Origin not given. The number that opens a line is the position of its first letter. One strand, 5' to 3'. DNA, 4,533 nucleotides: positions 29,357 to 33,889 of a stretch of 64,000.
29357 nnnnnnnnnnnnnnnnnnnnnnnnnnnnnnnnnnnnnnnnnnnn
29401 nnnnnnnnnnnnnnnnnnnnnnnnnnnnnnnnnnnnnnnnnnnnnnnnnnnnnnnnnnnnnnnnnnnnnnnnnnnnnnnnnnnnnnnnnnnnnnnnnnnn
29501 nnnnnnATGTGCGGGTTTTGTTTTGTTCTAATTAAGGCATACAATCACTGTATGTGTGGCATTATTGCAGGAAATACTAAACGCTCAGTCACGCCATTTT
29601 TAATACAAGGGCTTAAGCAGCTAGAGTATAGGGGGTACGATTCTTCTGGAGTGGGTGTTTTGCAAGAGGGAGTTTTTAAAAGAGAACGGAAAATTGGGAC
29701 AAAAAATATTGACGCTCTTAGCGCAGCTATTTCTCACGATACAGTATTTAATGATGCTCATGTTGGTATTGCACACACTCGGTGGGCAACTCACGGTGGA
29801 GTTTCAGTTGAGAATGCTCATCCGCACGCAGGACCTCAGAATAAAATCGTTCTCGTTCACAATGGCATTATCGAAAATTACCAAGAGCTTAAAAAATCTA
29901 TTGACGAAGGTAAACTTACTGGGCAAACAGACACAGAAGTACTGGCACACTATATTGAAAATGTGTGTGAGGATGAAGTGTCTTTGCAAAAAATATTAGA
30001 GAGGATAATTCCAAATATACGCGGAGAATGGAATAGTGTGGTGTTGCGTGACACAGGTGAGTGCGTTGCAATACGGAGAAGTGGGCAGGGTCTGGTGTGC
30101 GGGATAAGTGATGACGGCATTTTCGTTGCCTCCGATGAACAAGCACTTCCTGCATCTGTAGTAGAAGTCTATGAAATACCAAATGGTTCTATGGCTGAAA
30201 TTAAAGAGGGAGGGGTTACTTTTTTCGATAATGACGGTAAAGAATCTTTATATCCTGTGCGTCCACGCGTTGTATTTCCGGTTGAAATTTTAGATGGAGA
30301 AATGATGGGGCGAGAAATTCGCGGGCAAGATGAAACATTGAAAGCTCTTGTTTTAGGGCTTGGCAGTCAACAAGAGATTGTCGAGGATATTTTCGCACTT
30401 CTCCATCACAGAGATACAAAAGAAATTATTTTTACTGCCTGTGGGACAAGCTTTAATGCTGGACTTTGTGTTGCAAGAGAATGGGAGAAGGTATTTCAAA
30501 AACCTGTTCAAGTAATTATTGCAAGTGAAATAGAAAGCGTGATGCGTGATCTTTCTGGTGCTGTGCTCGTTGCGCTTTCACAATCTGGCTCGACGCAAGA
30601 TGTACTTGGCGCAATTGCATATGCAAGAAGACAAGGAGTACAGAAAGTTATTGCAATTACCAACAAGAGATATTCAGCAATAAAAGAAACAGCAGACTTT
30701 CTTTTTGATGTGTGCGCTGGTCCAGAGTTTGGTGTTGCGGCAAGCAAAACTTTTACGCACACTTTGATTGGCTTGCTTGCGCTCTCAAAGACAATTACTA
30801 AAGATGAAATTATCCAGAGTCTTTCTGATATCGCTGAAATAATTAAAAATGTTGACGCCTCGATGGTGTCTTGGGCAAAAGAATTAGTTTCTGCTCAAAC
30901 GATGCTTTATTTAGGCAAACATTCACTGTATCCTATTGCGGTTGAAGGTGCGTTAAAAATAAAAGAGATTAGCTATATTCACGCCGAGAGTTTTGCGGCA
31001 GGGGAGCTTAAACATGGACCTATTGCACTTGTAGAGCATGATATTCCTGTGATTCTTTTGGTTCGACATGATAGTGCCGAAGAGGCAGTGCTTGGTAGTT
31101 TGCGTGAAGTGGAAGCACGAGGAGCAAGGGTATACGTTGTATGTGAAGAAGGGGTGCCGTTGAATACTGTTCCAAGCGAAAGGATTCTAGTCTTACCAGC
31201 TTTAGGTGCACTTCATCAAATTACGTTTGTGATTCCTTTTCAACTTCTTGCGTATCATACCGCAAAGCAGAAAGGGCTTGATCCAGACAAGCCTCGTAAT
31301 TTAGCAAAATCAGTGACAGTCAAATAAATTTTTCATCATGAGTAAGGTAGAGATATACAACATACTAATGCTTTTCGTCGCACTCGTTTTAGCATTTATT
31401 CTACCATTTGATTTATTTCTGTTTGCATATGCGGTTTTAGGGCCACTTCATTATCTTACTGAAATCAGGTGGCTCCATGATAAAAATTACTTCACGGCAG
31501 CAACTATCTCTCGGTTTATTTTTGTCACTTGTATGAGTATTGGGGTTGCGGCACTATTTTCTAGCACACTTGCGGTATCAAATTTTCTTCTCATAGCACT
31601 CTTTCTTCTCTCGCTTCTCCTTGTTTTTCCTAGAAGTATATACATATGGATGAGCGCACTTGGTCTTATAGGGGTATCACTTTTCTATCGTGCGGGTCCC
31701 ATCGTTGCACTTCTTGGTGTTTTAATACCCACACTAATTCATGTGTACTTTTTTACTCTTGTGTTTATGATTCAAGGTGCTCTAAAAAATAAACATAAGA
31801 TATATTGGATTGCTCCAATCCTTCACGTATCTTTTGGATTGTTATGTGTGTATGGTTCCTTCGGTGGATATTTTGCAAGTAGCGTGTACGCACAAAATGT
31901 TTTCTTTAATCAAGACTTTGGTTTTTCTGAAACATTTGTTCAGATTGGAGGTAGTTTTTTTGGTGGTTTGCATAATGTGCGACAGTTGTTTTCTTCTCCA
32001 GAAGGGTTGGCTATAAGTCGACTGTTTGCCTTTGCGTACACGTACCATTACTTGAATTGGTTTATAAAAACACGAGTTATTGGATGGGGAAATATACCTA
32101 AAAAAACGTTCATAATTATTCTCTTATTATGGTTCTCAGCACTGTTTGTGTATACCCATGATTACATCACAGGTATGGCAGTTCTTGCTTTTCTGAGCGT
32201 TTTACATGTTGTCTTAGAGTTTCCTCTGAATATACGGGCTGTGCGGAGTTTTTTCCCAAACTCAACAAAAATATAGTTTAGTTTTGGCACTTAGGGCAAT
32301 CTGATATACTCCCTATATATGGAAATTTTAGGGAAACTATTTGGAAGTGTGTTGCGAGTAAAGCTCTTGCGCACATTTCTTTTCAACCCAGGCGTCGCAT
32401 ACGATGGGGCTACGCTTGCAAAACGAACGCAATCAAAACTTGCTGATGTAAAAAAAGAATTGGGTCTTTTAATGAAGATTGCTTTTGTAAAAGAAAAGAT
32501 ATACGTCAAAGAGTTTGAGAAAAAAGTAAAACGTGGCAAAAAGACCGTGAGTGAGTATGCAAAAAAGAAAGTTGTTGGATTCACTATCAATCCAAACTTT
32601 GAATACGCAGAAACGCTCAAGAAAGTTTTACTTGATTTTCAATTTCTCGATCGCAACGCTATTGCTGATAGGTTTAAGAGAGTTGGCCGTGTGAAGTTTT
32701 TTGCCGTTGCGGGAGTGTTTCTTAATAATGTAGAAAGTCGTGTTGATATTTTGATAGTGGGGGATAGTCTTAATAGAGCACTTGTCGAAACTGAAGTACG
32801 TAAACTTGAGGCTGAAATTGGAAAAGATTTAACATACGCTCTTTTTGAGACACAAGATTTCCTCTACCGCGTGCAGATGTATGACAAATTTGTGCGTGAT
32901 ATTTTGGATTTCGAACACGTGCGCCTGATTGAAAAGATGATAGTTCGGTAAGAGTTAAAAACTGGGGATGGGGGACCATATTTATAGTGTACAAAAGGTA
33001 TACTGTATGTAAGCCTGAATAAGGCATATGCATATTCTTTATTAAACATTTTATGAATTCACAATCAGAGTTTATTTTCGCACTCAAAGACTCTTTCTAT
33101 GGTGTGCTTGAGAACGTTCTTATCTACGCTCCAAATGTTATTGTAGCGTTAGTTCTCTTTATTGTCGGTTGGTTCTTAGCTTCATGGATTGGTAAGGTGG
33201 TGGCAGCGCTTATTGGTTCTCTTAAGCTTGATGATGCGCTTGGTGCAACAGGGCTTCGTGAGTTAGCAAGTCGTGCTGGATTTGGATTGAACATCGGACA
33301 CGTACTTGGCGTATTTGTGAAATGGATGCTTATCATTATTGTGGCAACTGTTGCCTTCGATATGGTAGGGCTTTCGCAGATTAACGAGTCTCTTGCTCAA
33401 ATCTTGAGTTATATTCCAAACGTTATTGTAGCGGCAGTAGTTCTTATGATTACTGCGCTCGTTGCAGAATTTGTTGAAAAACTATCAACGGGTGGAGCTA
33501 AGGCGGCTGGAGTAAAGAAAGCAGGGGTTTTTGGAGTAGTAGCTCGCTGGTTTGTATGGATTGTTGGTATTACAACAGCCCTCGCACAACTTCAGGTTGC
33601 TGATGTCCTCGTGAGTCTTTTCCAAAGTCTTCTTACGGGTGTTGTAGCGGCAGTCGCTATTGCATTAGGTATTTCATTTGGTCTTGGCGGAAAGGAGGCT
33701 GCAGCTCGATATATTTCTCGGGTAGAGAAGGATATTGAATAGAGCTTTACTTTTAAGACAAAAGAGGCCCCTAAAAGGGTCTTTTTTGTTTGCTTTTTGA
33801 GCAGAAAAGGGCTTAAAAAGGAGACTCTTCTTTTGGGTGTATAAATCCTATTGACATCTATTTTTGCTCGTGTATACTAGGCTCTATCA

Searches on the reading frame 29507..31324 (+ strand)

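Call 77: search_protein_families(library=pfam, proteins=[window:29507-31324:+], max_evalue=0.001)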
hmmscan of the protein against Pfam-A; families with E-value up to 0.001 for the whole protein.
window:29507-31324:+ (606 aa): 4 families
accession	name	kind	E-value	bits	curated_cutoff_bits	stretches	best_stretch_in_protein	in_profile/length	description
PF01380.27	SIS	-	8.7e-34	116.6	25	2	460-585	2-127/131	SIS domain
PF13522.11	GATase_6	-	5.4e-14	52.8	27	1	81-189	7-106/130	Glutamine amidotransferase domain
PF13537.11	GATase_7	-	6.7e-09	36.3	25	1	103-214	12-121/123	Glutamine amidotransferase domain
PF13230.11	GATase_4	-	1.9e-05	24.2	23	1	85-147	72-134/272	Glutamine amidotransferases class-II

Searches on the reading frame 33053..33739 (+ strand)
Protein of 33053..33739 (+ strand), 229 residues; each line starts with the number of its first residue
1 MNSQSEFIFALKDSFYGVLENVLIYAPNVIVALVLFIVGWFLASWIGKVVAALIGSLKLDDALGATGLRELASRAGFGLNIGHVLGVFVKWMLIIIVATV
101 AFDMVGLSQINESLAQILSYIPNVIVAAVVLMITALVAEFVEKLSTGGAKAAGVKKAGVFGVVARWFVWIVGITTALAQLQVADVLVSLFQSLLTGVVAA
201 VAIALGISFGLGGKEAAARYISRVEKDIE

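Call 77: search_protein_families(library=pfam, proteins=[window:33053-33739:+], max_evalue=0.001)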
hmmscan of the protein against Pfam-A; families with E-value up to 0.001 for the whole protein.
window:33053-33739:+ (229 aa): 1 family
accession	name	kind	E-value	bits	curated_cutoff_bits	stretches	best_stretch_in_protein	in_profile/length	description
PF05552.17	MS_channel_1st_1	-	5e-16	58.7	22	2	17-61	5-49/50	Mechanosensitive ion channel, conserved TM helix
